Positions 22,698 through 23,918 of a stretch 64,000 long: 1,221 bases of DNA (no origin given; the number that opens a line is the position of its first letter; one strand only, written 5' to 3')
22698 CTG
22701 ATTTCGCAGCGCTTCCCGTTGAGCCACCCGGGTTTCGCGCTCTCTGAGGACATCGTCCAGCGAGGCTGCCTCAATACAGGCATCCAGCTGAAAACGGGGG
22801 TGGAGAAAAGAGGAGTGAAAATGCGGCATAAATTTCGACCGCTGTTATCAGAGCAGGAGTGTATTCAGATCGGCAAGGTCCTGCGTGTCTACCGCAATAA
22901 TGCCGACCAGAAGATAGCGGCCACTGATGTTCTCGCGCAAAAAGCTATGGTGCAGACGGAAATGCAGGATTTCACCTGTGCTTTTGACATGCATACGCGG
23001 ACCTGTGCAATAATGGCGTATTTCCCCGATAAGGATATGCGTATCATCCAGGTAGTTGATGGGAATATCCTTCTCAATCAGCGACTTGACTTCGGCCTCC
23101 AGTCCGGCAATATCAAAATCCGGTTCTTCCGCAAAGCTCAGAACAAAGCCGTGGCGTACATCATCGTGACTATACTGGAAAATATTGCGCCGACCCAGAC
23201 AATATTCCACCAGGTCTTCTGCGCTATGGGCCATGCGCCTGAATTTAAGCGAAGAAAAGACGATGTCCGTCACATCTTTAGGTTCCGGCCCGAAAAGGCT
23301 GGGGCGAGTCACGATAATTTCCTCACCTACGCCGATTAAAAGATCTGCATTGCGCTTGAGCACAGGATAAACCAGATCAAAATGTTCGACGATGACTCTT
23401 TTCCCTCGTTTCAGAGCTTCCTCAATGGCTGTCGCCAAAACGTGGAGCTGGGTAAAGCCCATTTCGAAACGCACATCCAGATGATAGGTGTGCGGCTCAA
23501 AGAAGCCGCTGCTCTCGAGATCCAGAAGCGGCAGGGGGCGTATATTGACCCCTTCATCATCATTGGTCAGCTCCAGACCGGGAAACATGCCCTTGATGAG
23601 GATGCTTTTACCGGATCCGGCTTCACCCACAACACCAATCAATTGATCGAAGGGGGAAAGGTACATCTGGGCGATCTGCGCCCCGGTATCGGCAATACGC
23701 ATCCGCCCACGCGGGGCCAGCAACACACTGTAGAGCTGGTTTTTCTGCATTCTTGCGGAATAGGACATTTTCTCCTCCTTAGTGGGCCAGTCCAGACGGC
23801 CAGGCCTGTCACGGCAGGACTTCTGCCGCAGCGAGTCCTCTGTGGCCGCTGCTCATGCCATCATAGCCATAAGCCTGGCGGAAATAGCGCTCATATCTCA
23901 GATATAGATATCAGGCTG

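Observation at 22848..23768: P-loop NTPase with AlaX/tRNA-editing-like motifs embedded in the methylaspartate operon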

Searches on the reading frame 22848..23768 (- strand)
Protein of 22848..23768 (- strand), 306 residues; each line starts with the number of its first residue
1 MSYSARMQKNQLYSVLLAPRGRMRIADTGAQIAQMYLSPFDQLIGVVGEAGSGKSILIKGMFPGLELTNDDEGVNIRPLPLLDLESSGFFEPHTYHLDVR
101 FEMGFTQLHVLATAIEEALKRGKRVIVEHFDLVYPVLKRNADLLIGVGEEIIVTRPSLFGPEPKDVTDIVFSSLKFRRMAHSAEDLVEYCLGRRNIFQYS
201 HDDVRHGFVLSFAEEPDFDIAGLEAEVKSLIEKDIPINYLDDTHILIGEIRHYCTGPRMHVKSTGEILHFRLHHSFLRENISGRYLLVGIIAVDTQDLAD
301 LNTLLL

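Call 5: search_protein_families(library=pfam, proteins=[window:22848-23768:-], max_evalue=0.01)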
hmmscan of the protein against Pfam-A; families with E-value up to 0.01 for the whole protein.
window:22848-23768:- (306 aa): 0 families

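Call 6: search_protein_families(library=ncbifam, proteins=[window:22848-23768:-], max_evalue=0.01)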
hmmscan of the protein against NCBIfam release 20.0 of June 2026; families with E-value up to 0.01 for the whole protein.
window:22848-23768:- (306 aa): 0 families

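Call 7: search_protein_families(library=pfam, proteins=[window:22848-23768:-], max_evalue=10)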
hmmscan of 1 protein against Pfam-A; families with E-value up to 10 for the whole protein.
window:22848-23768:- (306 aa): 4 families
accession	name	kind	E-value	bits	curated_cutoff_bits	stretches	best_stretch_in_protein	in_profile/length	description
PF13401.12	AAA_22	-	0.12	13.2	27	1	43-120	7-63/130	AAA domain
PF00005.33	ABC_tran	-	0.14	13.2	25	1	41-62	11-32/137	ABC transporter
PF02367.23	TsaE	-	0.25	11.8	26.6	1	27-69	9-49/128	Threonylcarbamoyl adenosine biosynthesis protein TsaE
PF00931.28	NB-ARC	-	0.36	10.5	23.5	1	42-62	19-39/248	NB-ARC domain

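Call 8: find_homologous_proteins(query=window:22848-23768:-)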
Query window:22848-23768:- (306 aa): 3553 proteins with E <= 0.001 among 8000 candidates; the best 120 are listed.
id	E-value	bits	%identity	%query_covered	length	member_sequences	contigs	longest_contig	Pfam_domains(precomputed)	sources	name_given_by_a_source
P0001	2.1e-195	666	97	100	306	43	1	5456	-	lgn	-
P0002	3.3e-160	550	78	100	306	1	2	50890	-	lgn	-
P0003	6.7e-155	533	74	100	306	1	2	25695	-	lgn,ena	-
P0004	1.3e-153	529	74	100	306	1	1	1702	-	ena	-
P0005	6.4e-151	520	72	100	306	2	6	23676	-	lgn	-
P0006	8.1e-151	520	74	98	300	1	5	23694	-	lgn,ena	-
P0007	5.4e-148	510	72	100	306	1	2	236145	-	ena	-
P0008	8.7e-145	500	69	100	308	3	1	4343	-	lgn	-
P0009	2.3e-144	498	68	100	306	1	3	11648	-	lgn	-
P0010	1.1e-141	490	67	99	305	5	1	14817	-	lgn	-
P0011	1.2e-140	486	67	100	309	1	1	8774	-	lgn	-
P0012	2.2e-140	485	67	99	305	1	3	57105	-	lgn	-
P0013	4.0e-140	484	69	99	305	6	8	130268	-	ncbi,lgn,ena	-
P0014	1.2e-139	483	66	99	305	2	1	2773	-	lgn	-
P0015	2.1e-139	482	67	99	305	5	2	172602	-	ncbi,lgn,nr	ncbi:MAG: alanine-tRNA synthetase second additional domain-containing protein [Eubacteriales bacteri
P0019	4.9e-138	478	69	100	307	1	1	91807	-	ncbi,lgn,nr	ncbi:MAG: alanine-tRNA synthetase second additional domain-containing protein [Eubacteriales bacteri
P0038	3.5e-132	458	68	100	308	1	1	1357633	-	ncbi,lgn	-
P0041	3.0e-131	455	65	99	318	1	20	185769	-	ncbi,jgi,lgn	ncbi:MAG: alanine-tRNA synthetase second additional domain-containing protein [Saccharofermentanales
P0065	4.8e-126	438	63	100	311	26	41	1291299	-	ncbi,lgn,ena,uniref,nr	ncbi:hypothetical protein [Bittarella massiliensis (ex Durand et al. 2017)]|uniref:Alanine-tRNA synt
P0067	1.4e-125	437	62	100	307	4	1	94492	-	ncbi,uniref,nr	ncbi:alanine-tRNA synthetase second additional domain-containing protein [Hydrogenoanaerobacterium s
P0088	8.3e-122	424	62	100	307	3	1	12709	-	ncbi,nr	ncbi:MAG: alanine-tRNA synthetase second additional domain-containing protein [Oscillospiraceae bact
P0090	1.3e-121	424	61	100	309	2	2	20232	-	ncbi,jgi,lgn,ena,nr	ncbi:MAG: alanine-tRNA synthetase second additional domain-containing protein [Oscillospiraceae bact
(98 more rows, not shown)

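Call 9: search_solved_structures(query=window:22848-23768:-, max_evalue=10)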
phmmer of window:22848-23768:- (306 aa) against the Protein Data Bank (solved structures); distinct sequences matched with E-value up to 10: 16.
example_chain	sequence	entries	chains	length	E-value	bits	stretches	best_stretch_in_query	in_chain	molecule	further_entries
8wi5_A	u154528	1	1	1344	0.041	16.5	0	42-87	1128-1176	ATP-binding cassette sub-family C member 5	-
8wi4_A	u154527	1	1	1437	0.049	16.2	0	42-87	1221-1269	ATP-binding cassette sub-family C member 5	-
8wi0_A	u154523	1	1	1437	0.051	16.2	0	42-87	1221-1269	ATP-binding cassette sub-family C member 5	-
8wi3_A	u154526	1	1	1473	0.051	16.2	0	42-87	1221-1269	ATP-binding cassette sub-family C member 5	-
8wi2_A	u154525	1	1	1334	0.069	15.8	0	42-87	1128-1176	ATP-binding cassette sub-family C member 5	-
8kci_A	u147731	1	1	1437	0.18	14.4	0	42-87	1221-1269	ATP-binding cassette sub-family C member 5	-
8tsi_A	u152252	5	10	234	0.69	12.5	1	38-123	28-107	ABC transporter ATP-binding protein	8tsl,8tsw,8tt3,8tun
8tsh_A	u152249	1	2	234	0.74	12.4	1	38-123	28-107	ABC transporter ATP-binding protein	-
9u57_A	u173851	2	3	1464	1.1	11.8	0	35-67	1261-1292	ABC transporter C family member 2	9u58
9c12_A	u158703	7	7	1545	1.2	11.7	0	41-66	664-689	ATP-binding cassette sub-family C member 2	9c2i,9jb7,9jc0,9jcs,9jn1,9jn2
9br2_A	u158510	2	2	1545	1.2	11.7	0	41-66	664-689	ATP-binding cassette sub-family C member 2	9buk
8jx7_A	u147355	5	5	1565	1.2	11.6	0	41-66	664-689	ATP-binding cassette sub-family C member 2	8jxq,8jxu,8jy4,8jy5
8izq_A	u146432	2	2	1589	1.3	11.6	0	41-66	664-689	ATP-binding cassette sub-family C member 2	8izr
9li5_A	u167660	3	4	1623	1.3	11.5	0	35-67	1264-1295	ABC transporter C family member 2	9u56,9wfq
9li6_A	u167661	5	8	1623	1.4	11.5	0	35-67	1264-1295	ABC transporter C family member 2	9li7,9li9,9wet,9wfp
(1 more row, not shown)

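Call 15: find_encoding_contigs(protein=P0065, flank=10000, max_places=3)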
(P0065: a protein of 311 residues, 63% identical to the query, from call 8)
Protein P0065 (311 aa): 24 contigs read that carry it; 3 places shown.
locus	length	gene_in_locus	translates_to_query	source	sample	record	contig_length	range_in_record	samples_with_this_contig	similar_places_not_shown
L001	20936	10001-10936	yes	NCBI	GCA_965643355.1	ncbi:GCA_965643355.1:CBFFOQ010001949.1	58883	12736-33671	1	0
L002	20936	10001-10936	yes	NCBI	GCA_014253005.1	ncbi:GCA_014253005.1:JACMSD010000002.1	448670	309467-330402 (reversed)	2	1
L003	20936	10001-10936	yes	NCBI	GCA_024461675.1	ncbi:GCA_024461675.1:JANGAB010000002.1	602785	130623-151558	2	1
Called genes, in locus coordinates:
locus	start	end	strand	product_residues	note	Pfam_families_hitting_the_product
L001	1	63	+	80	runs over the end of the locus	-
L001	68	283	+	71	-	PF11213:DUF3006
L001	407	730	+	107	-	-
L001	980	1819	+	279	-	PF05681:Fumerase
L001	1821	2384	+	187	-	PF05683:Fumerase_C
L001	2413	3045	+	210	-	PF00392:GntR, PF13412:HTH_24 (weak)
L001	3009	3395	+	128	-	PF27163:YmtS_Ross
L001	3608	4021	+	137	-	PF02310:B12-binding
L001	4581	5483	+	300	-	PF13941:MutL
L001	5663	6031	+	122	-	PF06368:Met_asp_mut_E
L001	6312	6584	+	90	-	PF06368:Met_asp_mut_E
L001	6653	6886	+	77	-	PF06368:Met_asp_mut_E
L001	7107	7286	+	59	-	PF05034:MAAL_N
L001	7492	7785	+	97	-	PF07476:MAAL_C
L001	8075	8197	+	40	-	PF07476:MAAL_C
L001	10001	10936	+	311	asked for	-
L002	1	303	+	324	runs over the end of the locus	PF25281:MBL_MAP1B (weak), PF00753:Lactamase_B, PF23023:Anti-Pycsar_Apyc1 (weak), PF12706:Lactamase_B_2, PF16661:Lactamase_B_6 (weak)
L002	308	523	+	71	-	PF11213:DUF3006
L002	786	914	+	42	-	-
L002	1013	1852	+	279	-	PF05681:Fumerase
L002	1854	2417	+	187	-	PF05683:Fumerase_C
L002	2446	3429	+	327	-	PF00392:GntR, PF13412:HTH_24 (weak), PF27163:YmtS_Ross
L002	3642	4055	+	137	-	PF02310:B12-binding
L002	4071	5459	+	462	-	PF13941:MutL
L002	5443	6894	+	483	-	PF06368:Met_asp_mut_E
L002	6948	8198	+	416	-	PF05034:MAAL_N, PF07476:MAAL_C, PF13378:MR_MLE_C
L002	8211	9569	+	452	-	PF07287:AtuA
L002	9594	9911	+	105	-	PF14330:DUF4387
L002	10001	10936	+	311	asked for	-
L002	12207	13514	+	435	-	-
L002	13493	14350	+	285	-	PF13566:DUF4130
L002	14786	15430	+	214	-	PF00440:TetR_N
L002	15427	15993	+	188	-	PF02525:Flavodoxin_2, PF03358:FMN_red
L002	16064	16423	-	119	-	-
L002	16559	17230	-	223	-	PF09997:DUF2238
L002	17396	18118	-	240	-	PF01061:ABC2_membrane, PF12698:ABC2_membrane_3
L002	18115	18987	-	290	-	PF00005:ABC_tran, PF13304:AAA_21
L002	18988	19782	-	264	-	PF00376:MerR, PF12728:HTH_17 (faint), PF13411:MerR_1, PF09278:MerR-DNA-bind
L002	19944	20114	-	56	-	-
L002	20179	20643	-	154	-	PF04892:VanZ-LLP1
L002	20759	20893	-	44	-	-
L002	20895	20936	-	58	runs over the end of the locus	-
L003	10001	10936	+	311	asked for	-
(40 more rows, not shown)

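Call 16: find_encoding_contigs(protein=P0067, flank=10000, max_places=2)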
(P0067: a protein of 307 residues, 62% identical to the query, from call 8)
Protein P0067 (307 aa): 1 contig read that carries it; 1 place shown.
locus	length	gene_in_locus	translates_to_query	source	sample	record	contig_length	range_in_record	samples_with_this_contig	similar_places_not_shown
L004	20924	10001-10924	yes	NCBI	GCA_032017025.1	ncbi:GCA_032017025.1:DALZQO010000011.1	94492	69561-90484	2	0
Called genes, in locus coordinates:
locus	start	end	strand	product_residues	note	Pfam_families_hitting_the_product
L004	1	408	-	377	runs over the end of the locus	PF01053:Cys_Met_Meta_PP, PF00266:Aminotran_5 (weak), PF01041:DegT_DnrJ_EryC1 (weak)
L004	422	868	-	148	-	PF02082:Rrf2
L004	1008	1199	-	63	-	PF12797:Fer4_2 (weak), PF12838:Fer4_7 (faint), PF13237:Fer4_10 (weak), PF00037:Fer4 (weak), PF13459:Fer4_15, PF13370:Fer4_13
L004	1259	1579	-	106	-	PF07883:Cupin_2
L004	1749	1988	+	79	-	PF00403:HMA (weak)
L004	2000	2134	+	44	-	-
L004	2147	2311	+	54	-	-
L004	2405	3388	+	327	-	PF00392:GntR, PF27163:YmtS_Ross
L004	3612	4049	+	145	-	PF02310:B12-binding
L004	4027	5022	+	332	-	PF13941:MutL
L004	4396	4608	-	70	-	-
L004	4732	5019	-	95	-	-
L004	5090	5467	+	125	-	PF13941:MutL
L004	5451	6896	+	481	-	PF06368:Met_asp_mut_E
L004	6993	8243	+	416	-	PF05034:MAAL_N, PF07476:MAAL_C, PF13378:MR_MLE_C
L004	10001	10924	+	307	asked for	-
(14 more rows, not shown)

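Call 18: find_related_loci(query=A1, collection=genome_contigs, flank=10000)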
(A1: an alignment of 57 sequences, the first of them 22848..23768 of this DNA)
Query A1 (306 aa) in genome_contigs; peptide patterns used: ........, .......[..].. (x = any residue, [..] = any of these).
600 stretches matched a pattern (row limit reached: there are more); 569 encode a relative of the query (tblastn E <= 1e-3); the best 80 are kept; 80 distinct loci.
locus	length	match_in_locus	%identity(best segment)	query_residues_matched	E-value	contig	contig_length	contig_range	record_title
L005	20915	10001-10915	68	1-304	8e-144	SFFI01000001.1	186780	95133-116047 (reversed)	MAG: Clostridiales bacterium isolate W0P39.007 Contig2, whole genome shotgun sequence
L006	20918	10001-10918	69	1-305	5e-143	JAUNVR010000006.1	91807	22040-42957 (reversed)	MAG: Eubacteriales bacterium isolate S7A_St_45 NODE_96_length_91807_cov_40.522517, whole genome shotgun sequence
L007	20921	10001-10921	66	1-306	7e-142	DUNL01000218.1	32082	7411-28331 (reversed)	MAG TPA_asm: Clostridiaceae bacterium isolate AS05jafATM_70 45991_AS05, whole genome shotgun sequence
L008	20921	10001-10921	67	1-306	2e-140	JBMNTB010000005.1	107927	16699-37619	MAG: Saccharofermentanales bacterium isolate SBF912SR6HQ0016 scaffold_329_c1, whole genome shotgun sequence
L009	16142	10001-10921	67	1-306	2e-140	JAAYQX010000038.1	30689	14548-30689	MAG: Clostridiaceae bacterium isolate AS23ysBPME_119 149854_AS23, whole genome shotgun sequence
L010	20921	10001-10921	65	1-306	1e-139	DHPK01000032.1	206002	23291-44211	MAG TPA_asm: Leptolinea sp. UBA5366 UBA5366_contig_482, whole genome shotgun sequence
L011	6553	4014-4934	65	1-306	6e-139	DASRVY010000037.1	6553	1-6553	MAG TPA_asm: Bacillota bacterium isolate SMAG_U10218 k141_148519, whole genome shotgun sequence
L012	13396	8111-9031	65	1-306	9e-139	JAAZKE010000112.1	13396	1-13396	MAG: Chloroflexota bacterium isolate AS22ysBPME_200 240506_AS22, whole genome shotgun sequence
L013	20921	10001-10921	65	1-306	3e-138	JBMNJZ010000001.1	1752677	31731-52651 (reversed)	MAG: Saccharofermentanales bacterium isolate SBF912LR0FQ0018 contig_40840, whole genome shotgun sequence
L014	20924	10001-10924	67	1-306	3e-137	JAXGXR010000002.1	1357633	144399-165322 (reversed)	MAG: Clostridia bacterium isolate AnMBR.bin495 bin495_2, whole genome shotgun sequence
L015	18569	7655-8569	65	1-304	5e-136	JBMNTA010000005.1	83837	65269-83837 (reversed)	MAG: Saccharofermentanales bacterium isolate SBF912SR4HQ0002 scaffold_527_c1, whole genome shotgun sequence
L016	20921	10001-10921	64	1-306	1e-135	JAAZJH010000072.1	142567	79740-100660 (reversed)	MAG: Clostridiaceae bacterium isolate AS21ysBPME_217 272049_AS21, whole genome shotgun sequence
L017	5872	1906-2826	65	1-306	9e-136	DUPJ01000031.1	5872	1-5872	MAG TPA_asm: Clostridiaceae bacterium isolate AS08sgBPME_294 61463_AS08, whole genome shotgun sequence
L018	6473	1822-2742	64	1-306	2e-135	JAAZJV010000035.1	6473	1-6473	MAG: Clostridiaceae bacterium isolate AS21ysBPME_51 15673_AS21, whole genome shotgun sequence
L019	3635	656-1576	64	1-306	5e-136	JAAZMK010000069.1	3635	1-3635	MAG: Clostridiaceae bacterium isolate AS23ysBPME_357 85221_AS23, whole genome shotgun sequence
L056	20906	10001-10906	62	1-300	3e-120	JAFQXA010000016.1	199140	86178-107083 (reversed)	MAG: Clostridia bacterium isolate RGIG2228 Goat_Colon.Co__c1147419, whole genome shotgun sequence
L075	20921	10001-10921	59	1-304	9e-118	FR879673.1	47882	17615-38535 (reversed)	Clostridium sp. CAG:138 genomic scaffold, scf6, whole genome shotgun sequence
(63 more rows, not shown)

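Call 20: predict_structure(alignment_id=A1)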
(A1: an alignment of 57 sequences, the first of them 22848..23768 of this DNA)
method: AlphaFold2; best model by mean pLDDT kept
length: 306 residues; sequences in the alignment: 57
mean_pLDDT: 87.8   pTM: 0.85
mean pLDDT of the five models: 87.8, 85.4, 85.3, 82.8, 76.4
residues with pLDDT >= 90: 199; 70-90: 72; 50-70: 32; < 50: 3
segments of 3 or more residues with pLDDT < 50: none
pLDDT, mean of each block of 10 residues (from residue 1): 62 85 92 90 93 90 70 60 66 86 91 95 93 95 94 88 92 92 96 94 91 95 98 96 92 88 96 93 94 81 64
secondary structure, 60 per line:
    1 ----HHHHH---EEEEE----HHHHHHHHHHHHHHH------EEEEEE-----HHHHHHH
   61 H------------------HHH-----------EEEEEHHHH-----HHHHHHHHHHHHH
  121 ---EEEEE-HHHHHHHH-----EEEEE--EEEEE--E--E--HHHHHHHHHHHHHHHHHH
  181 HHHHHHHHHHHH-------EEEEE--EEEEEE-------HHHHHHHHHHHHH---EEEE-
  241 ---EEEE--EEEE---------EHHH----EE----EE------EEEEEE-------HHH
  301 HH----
elements in order: H5-9 E13-17 H22-36 E43-48 H54-61 E94-98 H99-102 H108-120 E124-128 H130-137 E143-147 E150-154 H163-192 E200-204 E207-212 H220-232 E236-239 E244-247 E250-253 E285-290 H298-302

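Call 23: fold_search(model_id=the predicted structure, library=pdb)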
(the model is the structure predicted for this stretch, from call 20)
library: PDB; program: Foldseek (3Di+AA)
matches with E <= 10: 803; with E <= 0.001: 7
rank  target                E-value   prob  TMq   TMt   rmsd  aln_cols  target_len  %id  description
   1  1htw_A                2.6e-05  1.00  0.26  0.47   8.7       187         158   15  COMPLEX OF HI0065 WITH ADP AND MAGNESIUM (released 2002-08-07)
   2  6nak_D                4.4e-05  1.00  0.32  0.54   7.6       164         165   14  BACTERIAL PROTEIN COMPLEX TM BDE complex (released 2023-04-26)
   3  1fl9_A                5.0e-05  1.00  0.30  0.51   7.6       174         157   14  THE YJEE PROTEIN (released 2002-08-07)
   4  5np9                  6.3e-05  1.00  0.28  0.51   8.7       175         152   18  Crystal structure of Bacillus subtilis YdiB in complex with ADP (released 2018-05-30)
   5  6n9a_E                1.2e-04  1.00  0.31  0.53   7.2       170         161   15  Crystal Structure of Thermotoga maritima threonylcarbamoyladenosine biosynthesis complex TsaB2D2E2 bound to ATP and ca (released 2019-05-22)
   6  2e1b                  2.5e-04  1.00  0.29  0.39   7.1       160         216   15  Crystal structure of the AlaX-M trans-editing enzyme from Pyrococcus horikoshii (released 2007-03-06)
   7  6s84_E                3.4e-04  1.00  0.32  0.54   7.6       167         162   13  TsaBDE complex from Thermotoga maritima (released 2019-07-17)
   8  6nak_E                1.1e-03  1.00  0.31  0.53   7.7       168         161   13  BACTERIAL PROTEIN COMPLEX TM BDE complex (released 2023-04-26)
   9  5b3f_A                1.6e-03  0.51  0.20  0.20  16.3       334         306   16  Crystal structure of phosphoribulokinase from Methanospirillum hungatei (released 2017-01-18)
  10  6k1l_A                2.7e-03  0.63  0.27  0.23  16.2       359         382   12  E53A mutant of a putative cystathionine gamma-lyase (released 2020-05-13)
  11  8dr1_C                5.6e-03  0.90  0.27  0.26  10.8       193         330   14  Consensus closed state of RFC:PCNA bound to a 3' ss/dsDNA junction (DNA2) (released 2022-08-17)
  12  9hcd_7                6.0e-03  0.98  0.26  0.27   9.1       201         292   11  Mouse mitoribosome large subunit assembly intermediate (with uL16m) bound to MRM3-dimer, DDX28 and the MALSU-L0R8F8-mt (released 2025-06-11)
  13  1qz9                  6.7e-03  0.25  0.20  0.16  15.0       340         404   14  The Three Dimensional Structure of Kynureninase from Pseudomonas fluorescens (released 2004-01-20)
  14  4xgu_B                1.3e-02  0.82  0.25  0.21   9.9       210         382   16  Structure of C. elegans PCH-2 (released 2015-05-06)
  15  7o9k_7                1.8e-02  0.98  0.26  0.28   8.9       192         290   11  Human mitochondrial ribosome large subunit assembly intermediate with MTERF4-NSUN4, MRM2, MTG1, the MALSU module, GTPB (released 2021-06-30)
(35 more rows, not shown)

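Call 28: search_protein_families(library=pfam, alignment_id=A1, max_evalue=10)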
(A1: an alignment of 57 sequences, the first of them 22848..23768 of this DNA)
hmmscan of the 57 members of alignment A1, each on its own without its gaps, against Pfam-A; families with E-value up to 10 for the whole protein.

A. member 1, window:22848-23768:- (306 aa): 4 families
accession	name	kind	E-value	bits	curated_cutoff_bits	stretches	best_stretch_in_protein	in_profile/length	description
PF13401.12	AAA_22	-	0.12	13.2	27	1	43-120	7-63/130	AAA domain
PF00005.33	ABC_tran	-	0.14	13.2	25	1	41-62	11-32/137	ABC transporter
PF02367.23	TsaE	-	0.25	11.8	26.6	1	27-69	9-49/128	Threonylcarbamoyl adenosine biosynthesis protein TsaE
PF00931.28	NB-ARC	-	0.36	10.5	23.5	1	42-62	19-39/248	NB-ARC domain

B. families by the number of members that match (of 57 scanned): 21 families
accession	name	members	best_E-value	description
PF02367.23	TsaE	48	0.0046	Threonylcarbamoyl adenosine biosynthesis protein TsaE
PF00005.33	ABC_tran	42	0.0028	ABC transporter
PF07973.19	tRNA_SAD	38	7.3e-05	Threonyl and Alanyl tRNA synthetase second additional domain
PF13401.12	AAA_22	29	0.0053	AAA domain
PF05729.18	NACHT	20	0.039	NACHT domain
PF13555.12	AAA_29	7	0.025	P-loop containing region of AAA domain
PF20703.3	nSTAND1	7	0.045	Novel STAND NTPase 1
PF03193.22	RsgA_GTPase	4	0.091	RsgA GTPase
PF13304.12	AAA_21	3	0.056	AAA domain, putative AbiEii toxin, Type IV TA system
PF14399.12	BtrH_N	2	0.13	Butirosin biosynthesis protein H, N-terminal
PF13191.12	AAA_16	2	0.26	AAA ATPase domain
PF00931.28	NB-ARC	2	0.36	NB-ARC domain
PF18751.7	Ploopntkinase3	1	0.052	P-loop Nucleotide Kinase3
PF02773.21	S-AdoMet_synt_C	1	0.095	S-adenosylmethionine synthetase, C-terminal domain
PF10750.14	DUF2536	1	0.11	Protein of unknown function (DUF2536)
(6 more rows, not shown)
